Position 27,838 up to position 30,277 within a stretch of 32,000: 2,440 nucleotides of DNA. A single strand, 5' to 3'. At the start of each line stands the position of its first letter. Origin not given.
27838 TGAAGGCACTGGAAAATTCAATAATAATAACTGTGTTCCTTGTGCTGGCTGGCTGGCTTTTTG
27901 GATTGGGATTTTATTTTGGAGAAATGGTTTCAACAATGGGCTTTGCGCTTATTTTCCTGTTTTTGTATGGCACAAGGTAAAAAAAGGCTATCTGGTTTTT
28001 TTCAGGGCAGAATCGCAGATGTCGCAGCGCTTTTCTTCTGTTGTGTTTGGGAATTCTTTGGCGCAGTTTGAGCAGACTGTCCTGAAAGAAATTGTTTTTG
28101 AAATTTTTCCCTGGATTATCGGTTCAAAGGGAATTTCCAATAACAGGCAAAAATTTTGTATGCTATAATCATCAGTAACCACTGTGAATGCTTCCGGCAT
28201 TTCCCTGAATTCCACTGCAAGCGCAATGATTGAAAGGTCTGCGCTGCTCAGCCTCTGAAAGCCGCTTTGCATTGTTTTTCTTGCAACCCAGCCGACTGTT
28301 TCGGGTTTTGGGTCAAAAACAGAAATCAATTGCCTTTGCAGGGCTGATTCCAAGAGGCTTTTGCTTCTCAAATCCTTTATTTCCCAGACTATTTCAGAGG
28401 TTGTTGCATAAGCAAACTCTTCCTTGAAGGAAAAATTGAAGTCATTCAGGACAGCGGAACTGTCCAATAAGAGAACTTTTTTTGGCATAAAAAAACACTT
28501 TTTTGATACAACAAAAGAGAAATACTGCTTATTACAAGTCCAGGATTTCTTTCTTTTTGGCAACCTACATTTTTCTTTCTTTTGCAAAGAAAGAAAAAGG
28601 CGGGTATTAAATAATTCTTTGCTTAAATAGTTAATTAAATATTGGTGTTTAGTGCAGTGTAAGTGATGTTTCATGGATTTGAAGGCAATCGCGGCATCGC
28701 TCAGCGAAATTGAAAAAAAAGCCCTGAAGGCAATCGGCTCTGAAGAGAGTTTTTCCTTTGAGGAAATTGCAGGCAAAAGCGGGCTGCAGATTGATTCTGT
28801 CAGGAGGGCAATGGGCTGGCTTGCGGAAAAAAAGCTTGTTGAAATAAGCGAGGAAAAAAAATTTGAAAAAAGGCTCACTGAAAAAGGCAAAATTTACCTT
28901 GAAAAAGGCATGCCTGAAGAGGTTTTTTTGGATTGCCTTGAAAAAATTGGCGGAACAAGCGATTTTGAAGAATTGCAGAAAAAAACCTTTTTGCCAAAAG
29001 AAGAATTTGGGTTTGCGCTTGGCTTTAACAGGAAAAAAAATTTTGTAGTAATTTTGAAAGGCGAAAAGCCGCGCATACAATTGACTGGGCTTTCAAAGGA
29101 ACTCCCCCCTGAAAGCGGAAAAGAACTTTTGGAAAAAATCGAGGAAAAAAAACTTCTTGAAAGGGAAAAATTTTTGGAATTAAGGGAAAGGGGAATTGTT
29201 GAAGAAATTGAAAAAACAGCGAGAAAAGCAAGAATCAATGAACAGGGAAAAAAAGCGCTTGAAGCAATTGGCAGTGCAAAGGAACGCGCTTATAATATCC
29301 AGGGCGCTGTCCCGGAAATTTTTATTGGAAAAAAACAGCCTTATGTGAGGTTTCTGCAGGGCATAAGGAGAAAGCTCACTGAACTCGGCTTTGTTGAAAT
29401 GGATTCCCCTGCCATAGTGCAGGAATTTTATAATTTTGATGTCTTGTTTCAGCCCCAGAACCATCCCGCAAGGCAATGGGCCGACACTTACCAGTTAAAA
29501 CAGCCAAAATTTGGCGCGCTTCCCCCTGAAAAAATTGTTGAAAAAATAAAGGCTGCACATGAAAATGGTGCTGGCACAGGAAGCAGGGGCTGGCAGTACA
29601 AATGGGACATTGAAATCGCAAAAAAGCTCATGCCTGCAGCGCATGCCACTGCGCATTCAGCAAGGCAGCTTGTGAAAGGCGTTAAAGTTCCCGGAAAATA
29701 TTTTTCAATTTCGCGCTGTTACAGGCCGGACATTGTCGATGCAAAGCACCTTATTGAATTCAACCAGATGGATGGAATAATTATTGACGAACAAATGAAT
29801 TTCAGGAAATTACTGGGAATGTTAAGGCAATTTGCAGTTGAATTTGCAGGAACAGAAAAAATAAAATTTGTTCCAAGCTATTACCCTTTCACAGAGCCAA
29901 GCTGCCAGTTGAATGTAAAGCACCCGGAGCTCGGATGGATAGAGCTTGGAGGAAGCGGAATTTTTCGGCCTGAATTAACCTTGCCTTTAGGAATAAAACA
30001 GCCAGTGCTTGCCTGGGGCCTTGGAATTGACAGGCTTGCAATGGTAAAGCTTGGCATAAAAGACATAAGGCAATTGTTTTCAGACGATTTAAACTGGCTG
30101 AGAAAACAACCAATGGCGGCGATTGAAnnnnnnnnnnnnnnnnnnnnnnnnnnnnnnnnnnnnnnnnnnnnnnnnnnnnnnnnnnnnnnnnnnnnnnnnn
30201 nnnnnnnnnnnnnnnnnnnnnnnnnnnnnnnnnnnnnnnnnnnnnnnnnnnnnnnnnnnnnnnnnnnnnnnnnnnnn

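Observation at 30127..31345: Two divergent paralogs of an unknown basic protein inserted between pheS and pheT, chained through a relic pheT 5' mini-ORF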

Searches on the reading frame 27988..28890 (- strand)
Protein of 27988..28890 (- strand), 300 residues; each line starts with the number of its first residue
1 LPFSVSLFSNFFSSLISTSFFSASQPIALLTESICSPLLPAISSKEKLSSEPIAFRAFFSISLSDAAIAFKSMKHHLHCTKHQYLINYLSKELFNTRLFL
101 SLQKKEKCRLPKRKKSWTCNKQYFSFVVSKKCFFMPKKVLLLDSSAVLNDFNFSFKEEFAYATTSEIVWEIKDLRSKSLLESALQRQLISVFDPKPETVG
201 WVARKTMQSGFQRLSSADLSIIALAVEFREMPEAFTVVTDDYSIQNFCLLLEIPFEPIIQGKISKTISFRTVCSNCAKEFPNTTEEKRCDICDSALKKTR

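Call 68: search_protein_families(library=pfam, proteins=[window:27988-28890:-], max_evalue=0.00001)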
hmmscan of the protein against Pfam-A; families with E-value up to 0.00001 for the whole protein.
window:27988-28890:- (300 aa): 1 family
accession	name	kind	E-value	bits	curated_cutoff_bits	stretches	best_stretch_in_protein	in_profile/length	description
PF17146.10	PIN_6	-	1.6e-10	41.7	27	1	140-227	1-86/87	PIN domain of ribonuclease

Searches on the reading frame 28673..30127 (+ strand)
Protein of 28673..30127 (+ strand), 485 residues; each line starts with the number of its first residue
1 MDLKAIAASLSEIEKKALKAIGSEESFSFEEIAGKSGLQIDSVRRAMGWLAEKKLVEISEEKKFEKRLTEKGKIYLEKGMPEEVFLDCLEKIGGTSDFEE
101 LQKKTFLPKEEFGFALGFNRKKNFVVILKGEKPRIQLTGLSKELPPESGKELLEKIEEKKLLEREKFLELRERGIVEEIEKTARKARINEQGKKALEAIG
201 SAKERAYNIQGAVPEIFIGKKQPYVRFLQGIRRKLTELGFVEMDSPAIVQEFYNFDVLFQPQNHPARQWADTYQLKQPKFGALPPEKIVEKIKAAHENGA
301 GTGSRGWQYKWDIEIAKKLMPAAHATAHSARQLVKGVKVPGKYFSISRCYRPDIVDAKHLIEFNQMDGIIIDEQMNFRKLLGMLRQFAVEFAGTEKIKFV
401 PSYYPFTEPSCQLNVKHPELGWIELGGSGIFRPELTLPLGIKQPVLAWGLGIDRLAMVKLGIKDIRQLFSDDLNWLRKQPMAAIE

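Call 6: search_protein_families(library=pfam, proteins=[window:28673-30127:+], max_evalue=1)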
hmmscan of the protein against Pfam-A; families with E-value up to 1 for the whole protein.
window:28673-30127:+ (485 aa): 9 families
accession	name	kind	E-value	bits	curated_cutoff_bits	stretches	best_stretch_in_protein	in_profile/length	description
PF01409.25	tRNA-synt_2d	-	1.1e-76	258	19.8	1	207-478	2-245/246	tRNA synthetases class II core domain (F)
PF00152.25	tRNA-synt_2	-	3.6e-07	30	25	1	330-367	78-118/308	tRNA synthetases class II (D, K and N)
PF10771.15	DUF2582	-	9.8e-06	26.1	24.2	1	23-61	19-57/65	Winged helix-turn-helix domain (DUF2582)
PF01978.25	TrmB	-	0.0026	18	25.6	1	10-63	6-59/68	Sugar-specific transcriptional regulator TrmB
PF22399.1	DUF6979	-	0.027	15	27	1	156-205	40-88/127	Family of unknown function (DUF6979)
PF02002.24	TFIIE_alpha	-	0.027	14.8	22.9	1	14-66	15-67/105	TFIIE alpha subunit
PF17759.6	tRNA_synthFbeta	-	0.13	12.2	22.4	0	342-447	98-209/214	Phenylalanyl tRNA synthetase beta chain CLM domain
PF24409.1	wHTH-PRTase_assc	-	0.22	12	27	0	30-77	15-56/83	wHTH-PRTase associated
PF13412.12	HTH_24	-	0.26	11.3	21.9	1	10-56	1-47/48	Winged helix-turn-helix DNA-binding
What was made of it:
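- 28673..30130 (+): pheS, the archaeal-type PheRS alpha subunit (485 aa). Pfam tRNA-synt_2d, E 1.1e-76 (call 6).
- Checked: pheS is 28673..30130 (485 aa, PF01409, E 1e-76; call 6).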

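Call 18: find_related_loci(query=window:28673-30127:+, collection=genome_contigs, flank=6000)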
Query window:28673-30127:+ (485 aa) in genome_contigs; peptide patterns used: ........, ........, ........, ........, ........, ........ (x = any residue, [..] = any of these).
230 stretches matched a pattern; 120 encode a relative of the query (tblastn E <= 1e-3); the best 80 are kept; 80 distinct loci.
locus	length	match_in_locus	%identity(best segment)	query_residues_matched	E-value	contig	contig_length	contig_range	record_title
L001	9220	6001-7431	72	1-478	0e+0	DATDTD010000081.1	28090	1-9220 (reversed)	MAG TPA_asm: archaeon isolate SMAG_U8022 k141_403181, whole genome shotgun sequence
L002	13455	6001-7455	62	1-479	0e+0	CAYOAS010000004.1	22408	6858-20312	MAG TPA_asm: uncultured archaeon isolate binchicken_co376_240 genome assembly, contig: NODE_2094_length_22408_cov_6.4278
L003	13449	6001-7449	57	1-478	3e-176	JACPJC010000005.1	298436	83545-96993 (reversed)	MAG: Candidatus Iainarchaeum archaeon isolate NC_groundwater_457_Ag_B-0.1um_46_10 S34_3B_scaffold_200443, whole genome s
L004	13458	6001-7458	55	1-484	2e-175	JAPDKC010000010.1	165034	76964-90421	MAG: archaeon isolate S5B6_HD70 c_000000000034, whole genome shotgun sequence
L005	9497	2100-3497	55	10-478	5e-174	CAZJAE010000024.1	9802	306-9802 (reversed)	MAG TPA_asm: uncultured archaeon isolate binchicken_co115_24 genome assembly, contig: NODE_10296_length_9802_cov_4.75038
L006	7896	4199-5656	55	1-484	2e-174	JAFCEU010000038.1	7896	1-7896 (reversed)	MAG: Candidatus Iainarchaeum archaeon isolate Meg22_1214_Bin_231 Meg22_1214_Bin_231_scaffold_55382, whole genome shotgun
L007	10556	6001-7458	55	1-484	1e-173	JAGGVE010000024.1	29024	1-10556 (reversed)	MAG: Candidatus Iainarchaeum archaeon isolate AUK092 PB_MBMC_046_c_000000000007, whole genome shotgun sequence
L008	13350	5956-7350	57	10-478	4e-173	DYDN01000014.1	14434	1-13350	MAG TPA_asm: Candidatus Forterrea sp. isolate IMS_BF NODE_954_length_14437_cov_34.4411, whole genome shotgun sequence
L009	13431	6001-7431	54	5-480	1e-164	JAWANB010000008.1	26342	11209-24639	MAG: Candidatus Iainarchaeum archaeon isolate SRBZ-2_201901_bins_138 SRBZ-2_201901_bins_138_scaffold_8, whole genome sho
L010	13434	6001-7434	53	2-479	1e-163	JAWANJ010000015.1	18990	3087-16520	MAG: Candidatus Iainarchaeum archaeon isolate SRBZ-2_201901_bins_199 SRBZ-2_201901_bins_199_scaffold_15, whole genome sh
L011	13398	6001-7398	52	10-478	1e-162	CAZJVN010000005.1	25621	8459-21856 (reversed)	MAG TPA_asm: uncultured archaeon isolate SRP263991_co4_116 genome assembly, contig: NODE_2382_length_25621_cov_7.302589,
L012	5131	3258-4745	53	6-481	1e-161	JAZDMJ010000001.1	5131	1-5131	MAG: Candidatus Iainarchaeum archaeon isolate MEGAHIT-group-0.644 k141_14911797, whole genome shotgun sequence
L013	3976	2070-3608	50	1-485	1e-162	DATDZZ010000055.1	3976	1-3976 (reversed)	MAG TPA_asm: archaeon isolate SMAG_U8205 k141_368249, whole genome shotgun sequence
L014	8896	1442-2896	53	1-482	2e-155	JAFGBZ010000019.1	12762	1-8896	MAG: Candidatus Iainarchaeum archaeon isolate Zod_Metabat.1066 k87_2510264, whole genome shotgun sequence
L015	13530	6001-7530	54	1-482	5e-170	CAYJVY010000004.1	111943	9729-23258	MAG TPA_asm: uncultured archaeon isolate ERP125453_co1_205 genome assembly, contig: NODE_74_length_111943_cov_10.015909,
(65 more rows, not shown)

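Call 35: find_related_loci(query=window:28673-30127:+, collection=metagenome_contigs, flank=4000)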
Query window:28673-30127:+ (485 aa) in metagenome_contigs; peptide patterns used: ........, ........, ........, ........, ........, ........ (x = any residue, [..] = any of these).
380 stretches matched a pattern; 120 encode a relative of the query (tblastn E <= 1e-3); the best 80 are kept; 80 distinct loci.
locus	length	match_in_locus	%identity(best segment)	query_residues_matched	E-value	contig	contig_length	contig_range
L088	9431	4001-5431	72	1-478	0e+0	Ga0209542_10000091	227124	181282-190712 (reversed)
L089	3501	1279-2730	63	2-479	0e+0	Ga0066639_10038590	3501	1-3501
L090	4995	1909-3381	62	1-485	0e+0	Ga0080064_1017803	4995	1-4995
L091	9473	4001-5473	62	1-485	0e+0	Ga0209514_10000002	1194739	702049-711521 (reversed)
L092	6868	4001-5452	57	1-479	0e+0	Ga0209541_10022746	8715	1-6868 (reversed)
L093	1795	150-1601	56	1-479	0e+0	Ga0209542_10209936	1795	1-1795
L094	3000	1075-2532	55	1-484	0e+0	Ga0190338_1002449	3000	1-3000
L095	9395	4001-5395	56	10-478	3e-168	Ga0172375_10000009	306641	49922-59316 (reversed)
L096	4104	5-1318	58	49-481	6e-173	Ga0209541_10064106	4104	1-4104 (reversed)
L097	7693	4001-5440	56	1-482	1e-166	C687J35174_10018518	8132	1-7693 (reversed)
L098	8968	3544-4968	53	1-478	1e-165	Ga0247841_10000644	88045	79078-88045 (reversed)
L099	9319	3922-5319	53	10-478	6e-165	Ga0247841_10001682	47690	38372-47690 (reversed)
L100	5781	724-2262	50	1-485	5e-159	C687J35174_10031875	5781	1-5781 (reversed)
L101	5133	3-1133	58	107-482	1e-143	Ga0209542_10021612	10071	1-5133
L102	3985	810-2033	52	67-478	1e-131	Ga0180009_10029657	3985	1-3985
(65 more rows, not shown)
